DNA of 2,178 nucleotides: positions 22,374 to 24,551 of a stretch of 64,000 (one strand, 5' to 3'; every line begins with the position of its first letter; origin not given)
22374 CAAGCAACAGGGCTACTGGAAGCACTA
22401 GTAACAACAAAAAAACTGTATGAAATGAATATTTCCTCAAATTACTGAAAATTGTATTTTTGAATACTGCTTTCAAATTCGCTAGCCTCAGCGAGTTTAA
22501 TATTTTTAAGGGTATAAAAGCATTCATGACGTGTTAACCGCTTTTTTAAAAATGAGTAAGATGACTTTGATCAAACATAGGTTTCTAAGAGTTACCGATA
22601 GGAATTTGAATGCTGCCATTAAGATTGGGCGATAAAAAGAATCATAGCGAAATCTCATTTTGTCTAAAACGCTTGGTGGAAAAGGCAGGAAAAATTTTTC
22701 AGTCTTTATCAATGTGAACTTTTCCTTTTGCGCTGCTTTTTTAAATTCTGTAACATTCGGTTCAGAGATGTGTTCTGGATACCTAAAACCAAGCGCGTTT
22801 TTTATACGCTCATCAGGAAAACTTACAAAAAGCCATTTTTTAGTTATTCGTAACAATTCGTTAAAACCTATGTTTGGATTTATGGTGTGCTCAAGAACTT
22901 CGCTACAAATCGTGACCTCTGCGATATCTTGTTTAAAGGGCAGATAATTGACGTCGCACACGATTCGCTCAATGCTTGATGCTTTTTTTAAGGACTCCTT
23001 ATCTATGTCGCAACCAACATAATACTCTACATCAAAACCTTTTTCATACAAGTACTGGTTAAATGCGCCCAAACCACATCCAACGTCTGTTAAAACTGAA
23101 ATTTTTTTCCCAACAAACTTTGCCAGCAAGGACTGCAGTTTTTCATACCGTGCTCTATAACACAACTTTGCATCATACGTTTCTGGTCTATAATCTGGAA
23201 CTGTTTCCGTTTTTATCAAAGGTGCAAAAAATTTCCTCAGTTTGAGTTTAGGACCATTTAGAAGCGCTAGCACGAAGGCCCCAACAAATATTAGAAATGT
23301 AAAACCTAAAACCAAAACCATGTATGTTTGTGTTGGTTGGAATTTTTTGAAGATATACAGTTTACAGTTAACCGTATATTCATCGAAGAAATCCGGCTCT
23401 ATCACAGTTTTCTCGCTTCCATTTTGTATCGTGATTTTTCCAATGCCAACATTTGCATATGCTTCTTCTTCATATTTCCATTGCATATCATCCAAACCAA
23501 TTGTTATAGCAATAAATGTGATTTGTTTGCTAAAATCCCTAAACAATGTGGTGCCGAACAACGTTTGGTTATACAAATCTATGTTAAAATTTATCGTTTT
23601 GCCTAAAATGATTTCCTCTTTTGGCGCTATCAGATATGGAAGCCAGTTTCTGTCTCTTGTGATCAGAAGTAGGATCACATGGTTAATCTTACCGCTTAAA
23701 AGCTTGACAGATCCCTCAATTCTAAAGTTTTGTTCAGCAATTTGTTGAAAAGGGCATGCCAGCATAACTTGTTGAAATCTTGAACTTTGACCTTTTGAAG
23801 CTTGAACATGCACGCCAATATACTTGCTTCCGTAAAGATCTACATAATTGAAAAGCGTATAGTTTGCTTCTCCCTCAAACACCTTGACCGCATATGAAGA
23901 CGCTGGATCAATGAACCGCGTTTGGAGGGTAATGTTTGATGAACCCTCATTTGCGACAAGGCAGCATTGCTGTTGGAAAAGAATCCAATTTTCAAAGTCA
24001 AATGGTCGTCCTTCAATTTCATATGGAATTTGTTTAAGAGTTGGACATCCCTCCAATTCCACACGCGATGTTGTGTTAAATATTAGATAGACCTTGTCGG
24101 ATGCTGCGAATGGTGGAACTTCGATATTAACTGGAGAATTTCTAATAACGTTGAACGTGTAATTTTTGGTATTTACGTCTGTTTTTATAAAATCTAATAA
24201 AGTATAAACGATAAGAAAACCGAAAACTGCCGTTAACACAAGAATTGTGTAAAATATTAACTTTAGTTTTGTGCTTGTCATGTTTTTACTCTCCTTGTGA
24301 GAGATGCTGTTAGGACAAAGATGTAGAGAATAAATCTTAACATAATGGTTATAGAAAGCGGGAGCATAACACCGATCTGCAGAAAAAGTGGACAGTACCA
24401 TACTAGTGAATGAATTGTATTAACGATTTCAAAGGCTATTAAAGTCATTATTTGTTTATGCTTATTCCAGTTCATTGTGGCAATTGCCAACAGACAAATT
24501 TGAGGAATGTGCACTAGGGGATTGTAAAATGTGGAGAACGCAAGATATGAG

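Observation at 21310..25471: Translationally coupled trio: GT-C-like membrane protein, bitopic membrane SAM-methyltransferase, archaeosortase-like protein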

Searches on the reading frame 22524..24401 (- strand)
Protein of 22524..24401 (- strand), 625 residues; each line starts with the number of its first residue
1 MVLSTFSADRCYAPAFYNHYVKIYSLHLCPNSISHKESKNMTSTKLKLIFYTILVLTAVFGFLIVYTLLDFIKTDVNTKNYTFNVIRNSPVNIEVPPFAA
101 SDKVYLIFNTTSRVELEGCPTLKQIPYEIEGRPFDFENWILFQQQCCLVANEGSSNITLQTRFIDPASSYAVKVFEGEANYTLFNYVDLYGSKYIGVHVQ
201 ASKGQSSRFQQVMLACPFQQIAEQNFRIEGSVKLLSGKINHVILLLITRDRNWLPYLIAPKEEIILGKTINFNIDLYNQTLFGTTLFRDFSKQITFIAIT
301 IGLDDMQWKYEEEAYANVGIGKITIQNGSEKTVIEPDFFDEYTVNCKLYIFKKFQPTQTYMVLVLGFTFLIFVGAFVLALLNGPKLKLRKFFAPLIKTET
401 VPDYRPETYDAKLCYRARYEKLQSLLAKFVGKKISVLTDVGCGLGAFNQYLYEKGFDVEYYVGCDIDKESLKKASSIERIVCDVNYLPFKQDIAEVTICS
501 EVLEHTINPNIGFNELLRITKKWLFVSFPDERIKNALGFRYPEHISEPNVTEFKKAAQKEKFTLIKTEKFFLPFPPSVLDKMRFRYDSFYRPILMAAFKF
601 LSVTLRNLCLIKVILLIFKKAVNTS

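Call 5: search_protein_families(library=ncbifam, proteins=[window:22524-24401:-], max_evalue=1)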
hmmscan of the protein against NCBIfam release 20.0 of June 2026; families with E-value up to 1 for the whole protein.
window:22524-24401:- (625 aa): 17 families
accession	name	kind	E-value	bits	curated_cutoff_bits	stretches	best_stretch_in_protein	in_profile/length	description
NF004452.0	PRK05785.1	equivalog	9.9e-08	31.7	207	1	422-555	41-174/228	hypothetical protein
NF045667.1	MTase_DVU1556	equivalog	2.2e-06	27.3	155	1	435-521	24-112/213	DVU_1556 family methyltransferase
TIGR02072.1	BioC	equivalog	0.0015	18.4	184.95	1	422-522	23-126/244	malonyl-ACP O-methyltransferase BioC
NF043040.1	corrin_prot_MT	hypoth_equivalog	0.0018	17.7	180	1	404-475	10-80/216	corrinoid protein-associated methyltransferase CpaM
TIGR02081.1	metW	equivalog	0.0029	17.1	189.5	1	428-530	9-111/194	methionine biosynthesis protein MetW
TIGR01983.1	UbiG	equivalog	0.0056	16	102.95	1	434-519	51-142/228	bifunctional 2-polyprenyl-6-hydroxyphenol methylase/3-demethylubiquinol 3-O-methyltransferase UbiG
TIGR00438.1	rrmJ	equivalog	0.0062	16.1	300.15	1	413-487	12-84/188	23S rRNA (uridine(2552)-2'-O)-methyltransferase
NF008686.0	PRK11705.1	equivalog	0.0096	15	400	1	415-476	149-208/383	cyclopropane fatty acyl phospholipid synthase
NF008992.0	PRK12335.1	equivalog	0.02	14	303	1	435-478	124-164/289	SAM-dependent methyltransferase TehB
TIGR00478.1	tly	subfamily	0.023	14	185.8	1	418-482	58-123/228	TlyA family rRNA (cytidine-2'-O)-methyltransferase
TIGR04543.1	ketoArg_3Met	equivalog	0.026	13.6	425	1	423-481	140-196/336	2-ketoarginine methyltransferase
NF008300.0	PRK11088.1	equivalog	0.029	13.9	303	1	415-492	67-150/272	23S rRNA (guanine(745)-N(1))-methyltransferase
NF002463.0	PRK01683.1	equivalog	0.031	13.9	297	1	422-476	20-73/258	trans-aconitate 2-methyltransferase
TIGR04371.1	methyltran_NanM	subfamily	0.048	13.2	44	1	424-468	139-183/273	putative sugar O-methyltransferase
NF008405.0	PRK11207.1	equivalog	0.085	12.3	218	1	438-478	35-75/198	tellurite resistance methyltransferase TehB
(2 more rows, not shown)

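Call 6: search_protein_families(library=pfam, proteins=[window:22524-24401:-], max_evalue=1)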
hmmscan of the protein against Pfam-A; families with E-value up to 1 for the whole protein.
window:22524-24401:- (625 aa): 7 families
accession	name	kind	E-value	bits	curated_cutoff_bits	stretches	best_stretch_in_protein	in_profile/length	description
PF08241.18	Methyltransf_11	-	7e-11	43.1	21.2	1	439-522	2-89/95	Methyltransferase domain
PF13489.12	Methyltransf_23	-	8.4e-08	32.6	27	1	418-565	5-162/164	Methyltransferase domain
PF13847.12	Methyltransf_31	-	2.4e-07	31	27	1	437-522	7-103/145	Methyltransferase domain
PF13649.12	Methyltransf_25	-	3.2e-06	28.2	27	1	439-521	3-94/97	Methyltransferase domain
PF01728.25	FtsJ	-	0.00024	21.5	24.1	1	420-495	7-86/181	FtsJ-like methyltransferase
PF07021.18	MetW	-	0.00026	21.1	21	1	435-530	15-111/193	Methionine biosynthesis protein MetW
PF08242.18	Methyltransf_12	-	0.00083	20.5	30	1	439-518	2-90/98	Methyltransferase domain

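Call 21: find_homologous_proteins(query=window:22524-24281:-, max_evalue=0.001)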
Query window:22524-24281:- (585 aa): 14 proteins with E <= 0.001 among 6739 candidates.
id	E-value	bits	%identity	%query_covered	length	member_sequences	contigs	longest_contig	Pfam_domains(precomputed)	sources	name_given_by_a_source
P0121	0.0e+0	1322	100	100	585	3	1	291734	PF13847.13,PF13489.13,PF13649.13,PF08241.19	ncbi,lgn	ncbi:MAG: class I SAM-dependent methyltransferase [Candidatus Bathyarchaeia archaeon]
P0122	4.8e-289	978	74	100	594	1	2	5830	PF07021.19,PF13847.13,PF13489.13,PF13649.13,PF08241.19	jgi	jgi:SAM-dependent methyltransferase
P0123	8.0e-282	954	71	100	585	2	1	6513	PF07021.19,PF13847.13,PF13489.13,PF13649.13,PF08241.19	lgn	-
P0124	1.1e-280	950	71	100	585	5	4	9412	PF13847.13,PF13489.13,PF13649.13,PF08241.19,PF08242.19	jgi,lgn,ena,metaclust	jgi:SAM-dependent methyltransferase|metaclust:\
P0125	7.2e-262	888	67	99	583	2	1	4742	PF13847.13,PF13489.13,PF13649.13,PF08241.19,PF08242.19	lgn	-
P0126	1.1e-232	792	58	99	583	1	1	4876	PF13847.13,PF13489.13,PF13649.13,PF08241.19,PF08242.19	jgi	jgi:SAM-dependent methyltransferase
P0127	9.3e-224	763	56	100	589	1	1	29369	PF13847.13,PF13489.13,PF13649.13,PF08241.19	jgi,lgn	-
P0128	5.1e-223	760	55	99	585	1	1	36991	PF13847.13,PF13489.13,PF13649.13,PF08241.19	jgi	-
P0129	2.5e-216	738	55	99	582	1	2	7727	PF07021.19,PF13847.13,PF13489.13,PF13649.13,PF08241.19,PF08242.19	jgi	-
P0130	3.7e-214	731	54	98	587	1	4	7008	PF13847.13,PF13489.13,PF13649.13,PF08241.19,PF08242.19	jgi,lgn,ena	-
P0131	1.4e-213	729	54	99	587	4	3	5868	PF13847.13,PF13489.13,PF13649.13,PF08241.19,PF08242.19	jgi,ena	-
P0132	9.9e-208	710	51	98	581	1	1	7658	PF13847.13,PF13489.13,PF13649.13,PF08241.19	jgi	jgi:SAM-dependent methyltransferase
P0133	1.2e-203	696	51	98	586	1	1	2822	PF13847.13,PF13489.13,PF13649.13,PF08241.19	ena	-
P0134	3.7e-155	536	44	95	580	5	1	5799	PF13847.13,PF13489.13,PF13649.13,PF08241.19,PF08242.19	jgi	-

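Call 22: find_encoding_contigs(protein=P0128, flank=8000, max_places=2)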
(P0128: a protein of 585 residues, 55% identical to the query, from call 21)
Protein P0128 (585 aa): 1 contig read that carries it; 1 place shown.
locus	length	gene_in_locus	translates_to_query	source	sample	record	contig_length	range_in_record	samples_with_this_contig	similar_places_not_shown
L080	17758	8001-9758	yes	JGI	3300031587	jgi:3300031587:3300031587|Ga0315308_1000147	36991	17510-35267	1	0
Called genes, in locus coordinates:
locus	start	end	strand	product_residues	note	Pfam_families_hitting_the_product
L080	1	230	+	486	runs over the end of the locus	-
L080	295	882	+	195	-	PF01949:Endo_dU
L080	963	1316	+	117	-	PF01396:Zn_ribbon_Top1 (faint), PF02150:Zn_ribbon_RPB9 (weak), PF12773:DZR (faint), PF13240:Zn_Ribbon_1 (faint), PF13248:Zn_ribbon_3 (faint), PF26783:DUF8255 (faint), PF01096:Zn_ribbon_TFIIS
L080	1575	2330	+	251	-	PF00705:PCNA_N, PF02747:PCNA_C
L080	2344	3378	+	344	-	PF26466:DNA_primase_lrg_N, PF04104:DNA_primase_lrg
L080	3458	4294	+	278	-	PF00535:Glycos_transf_2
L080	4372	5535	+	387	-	PF13439:Glyco_transf_4, PF20706:GT4-conflict, PF00534:Glycos_transf_1, PF13692:Glyco_trans_1_4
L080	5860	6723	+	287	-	-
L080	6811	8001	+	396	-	PF09594:GT87 (weak)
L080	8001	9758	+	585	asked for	PF13489:Methyltransf_23, PF08241:Methyltransf_11, PF13649:Methyltransf_25 (faint), PF13847:Methyltransf_31 (weak)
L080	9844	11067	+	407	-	PF09721:Exosortase_EpsH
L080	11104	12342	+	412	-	PF01896:DNA_primase_S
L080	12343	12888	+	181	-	PF22090:Gins51_C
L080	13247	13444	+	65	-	PF01667:Ribosomal_S27e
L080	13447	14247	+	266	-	PF00575:S1, PF07541:EIF_2_alpha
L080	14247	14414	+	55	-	PF04135:Nop10p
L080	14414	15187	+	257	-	PF09754:PAC2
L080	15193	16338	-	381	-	PF02350:Epimerase_2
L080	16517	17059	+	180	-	-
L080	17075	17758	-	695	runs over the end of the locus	PF14551:MCM_N, PF17207:MCM_OB, PF00493:MCM, PF07728:AAA_5, PF01078:Mg_chelatase (weak), PF17855:MCM_lid, PF21120:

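Call 23: find_encoding_contigs(protein=P0134, flank=8000, max_places=2)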
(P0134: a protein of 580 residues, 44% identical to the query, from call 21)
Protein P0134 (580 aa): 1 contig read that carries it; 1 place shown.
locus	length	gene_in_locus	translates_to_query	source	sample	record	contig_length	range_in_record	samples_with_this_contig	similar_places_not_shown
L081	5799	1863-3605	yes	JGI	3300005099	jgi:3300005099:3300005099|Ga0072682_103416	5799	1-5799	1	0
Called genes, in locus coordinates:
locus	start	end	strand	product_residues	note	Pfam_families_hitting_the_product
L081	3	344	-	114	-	?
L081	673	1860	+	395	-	PF09594:GT87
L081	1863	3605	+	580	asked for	PF13489:Methyltransf_23, PF08241:Methyltransf_11, PF08242:Methyltransf_12 (weak), PF13649:Methyltransf_25, PF13847:Methyltransf_31 (weak)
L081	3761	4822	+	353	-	PF01073:3Beta_HSD, PF01370:Epimerase, PF02719:Polysacc_synt_2 (weak), PF07993:NAD_binding_4, PF16363:GDP_Man_Dehyd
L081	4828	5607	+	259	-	PF13641:Glyco_tranf_2_3 (weak), PF00535:Glycos_transf_2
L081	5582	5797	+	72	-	?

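Call 24: find_encoding_contigs(protein=P0132, flank=8000, max_places=2)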
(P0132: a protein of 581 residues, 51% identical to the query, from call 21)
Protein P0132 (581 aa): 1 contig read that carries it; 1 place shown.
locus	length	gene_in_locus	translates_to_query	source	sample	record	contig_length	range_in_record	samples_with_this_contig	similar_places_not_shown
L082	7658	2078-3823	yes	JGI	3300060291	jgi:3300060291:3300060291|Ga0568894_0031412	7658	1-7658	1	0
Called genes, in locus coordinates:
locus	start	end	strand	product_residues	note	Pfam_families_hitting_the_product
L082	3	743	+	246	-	?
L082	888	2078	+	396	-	-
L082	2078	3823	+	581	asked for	PF13489:Methyltransf_23, PF08241:Methyltransf_11, PF13649:Methyltransf_25 (weak), PF13847:Methyltransf_31 (faint)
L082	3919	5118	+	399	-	PF09721:Exosortase_EpsH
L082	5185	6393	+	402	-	PF01896:DNA_primase_S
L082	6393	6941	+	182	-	PF27418:GINS23_N (weak), PF22090:Gins51_C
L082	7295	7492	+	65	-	PF01667:Ribosomal_S27e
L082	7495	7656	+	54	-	?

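Call 58: predict_structure(alignment_id=A2)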
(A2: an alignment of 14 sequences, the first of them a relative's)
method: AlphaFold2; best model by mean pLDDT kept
length: 585 residues; sequences in the alignment: 14
mean_pLDDT: 68.9   pTM: 0.47
mean pLDDT of the five models: 68.9, 67.9, 65.9, 65.6, 59.0
residues with pLDDT >= 90: 38; 70-90: 299; 50-70: 124; < 50: 124
segments of 3 or more residues with pLDDT < 50: 88-102, 240-248, 343-371, 434-436, 438-446, 464-466, 492-506, 533-550, 560-569
pLDDT, mean of each block of 10 residues (from residue 1): 64 77 73 74 87 88 79 78 59 38 65 84 82 74 86 89 71 82 84 90 82 80 85 71 45 78 81 88 89 85 86 64 69 67 48 34 39 60 81 75 62 78 56 49 46 68 54 73 76 37 49 82 83 47 42 51 44 77 55
secondary structure, 60 per line:
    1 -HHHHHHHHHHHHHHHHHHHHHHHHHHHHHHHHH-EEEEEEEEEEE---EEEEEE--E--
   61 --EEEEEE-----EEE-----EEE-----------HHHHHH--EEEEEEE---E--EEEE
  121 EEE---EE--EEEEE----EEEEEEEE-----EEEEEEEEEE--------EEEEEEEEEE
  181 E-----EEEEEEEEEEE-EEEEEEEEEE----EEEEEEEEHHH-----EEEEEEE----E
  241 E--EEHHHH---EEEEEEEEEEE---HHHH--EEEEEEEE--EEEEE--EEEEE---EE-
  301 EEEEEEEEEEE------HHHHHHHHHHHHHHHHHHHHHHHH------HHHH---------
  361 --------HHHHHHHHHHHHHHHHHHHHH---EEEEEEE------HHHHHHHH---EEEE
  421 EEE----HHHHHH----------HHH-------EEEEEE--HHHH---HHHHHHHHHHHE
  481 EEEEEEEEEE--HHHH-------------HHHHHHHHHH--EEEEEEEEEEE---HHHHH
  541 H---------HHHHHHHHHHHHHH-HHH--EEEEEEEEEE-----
elements in order: H2-34 E36-46 E50-55 E63-68 E74-76 E82-84 H96-101 E104-110 E117-123 E131-135 E140-147 E153-162 E171-181 E187-197 E199-208 E213-220 E229-235 H246-249 E253-263 H267-270 E273-280 E283-287 E290-294 E301-311 H318-341 H348-351 H369-389 E393-399 H406-413 E417-423 H428-433 E454-459 H462-465 H469-479 E480-490 H493-496 H510-519 E522-532 H536-541 H551-564 E571-580

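Call 62: fold_search(model_id=the predicted structure, library=pdb)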
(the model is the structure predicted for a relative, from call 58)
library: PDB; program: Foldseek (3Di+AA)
matches with E <= 10: 1683; with E <= 0.001: 319
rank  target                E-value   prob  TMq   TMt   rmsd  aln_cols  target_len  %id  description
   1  8x8i_A                3.7e-09  1.00  0.24  0.50   8.9       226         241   16  The structure of AbBioc in complex with SAM cofactor (released 2024-11-13)
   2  8x8j_B                5.3e-09  1.00  0.26  0.56   8.4       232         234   16  The structure of AbBioc in complex with inhibitor sinefungin (released 2024-11-13)
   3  8x8j_A                6.2e-09  1.00  0.25  0.55   7.9       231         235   16  The structure of AbBioc in complex with inhibitor sinefungin (released 2024-11-13)
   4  8x8i_C                8.3e-09  1.00  0.26  0.56   8.3       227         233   17  The structure of AbBioc in complex with SAM cofactor (released 2024-11-13)
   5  8x8i_B                9.8e-09  1.00  0.25  0.54   8.8       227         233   17  The structure of AbBioc in complex with SAM cofactor (released 2024-11-13)
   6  4pne_B                2.2e-08  1.00  0.25  0.48  11.7       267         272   16  Crystal Structure of the [4+2]-Cyclase SpnF (released 2015-02-18)
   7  3bus_A                3.6e-08  1.00  0.25  0.52   8.4       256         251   16  Crystal Structure of RebM (released 2008-03-25)
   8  7vrp_J                3.8e-08  1.00  0.14  0.19  21.2       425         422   12  Structure of infectious bursal disease virus Gx strain (released 2022-03-30)
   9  8x8i_D                4.3e-08  1.00  0.25  0.55   8.6       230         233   16  The structure of AbBioc in complex with SAM cofactor (released 2024-11-13)
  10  4pne_A                4.5e-08  1.00  0.24  0.47  12.0       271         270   15  Crystal Structure of the [4+2]-Cyclase SpnF (released 2015-02-18)
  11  7vrn_A                6.8e-08  1.00  0.14  0.20  20.9       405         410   10  Structure of infectious bursal disease virus Gt strain (released 2022-03-30)
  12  3bus_B                7.2e-08  1.00  0.25  0.54   8.1       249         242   14  Crystal Structure of RebM (released 2008-03-25)
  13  3l8d                  7.2e-08  1.00  0.24  0.59   6.7       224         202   19  Crystal structure of methyltransferase from Bacillus Thuringiensis (released 2010-01-12)
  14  6uv6_C                7.6e-08  1.00  0.24  0.48   7.3       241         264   17  AtmM with bound rebeccamycin analogue (released 2020-11-25)
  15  2avn_A                7.6e-08  1.00  0.26  0.52   9.7       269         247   18  CRYSTAL STRUCTURE OF A UBIQUINONE/MENAQUINONE BIOSYNTHESIS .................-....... PROTEIN (TM1389) FROM THERMOTOGA  (released 2005-10-18)
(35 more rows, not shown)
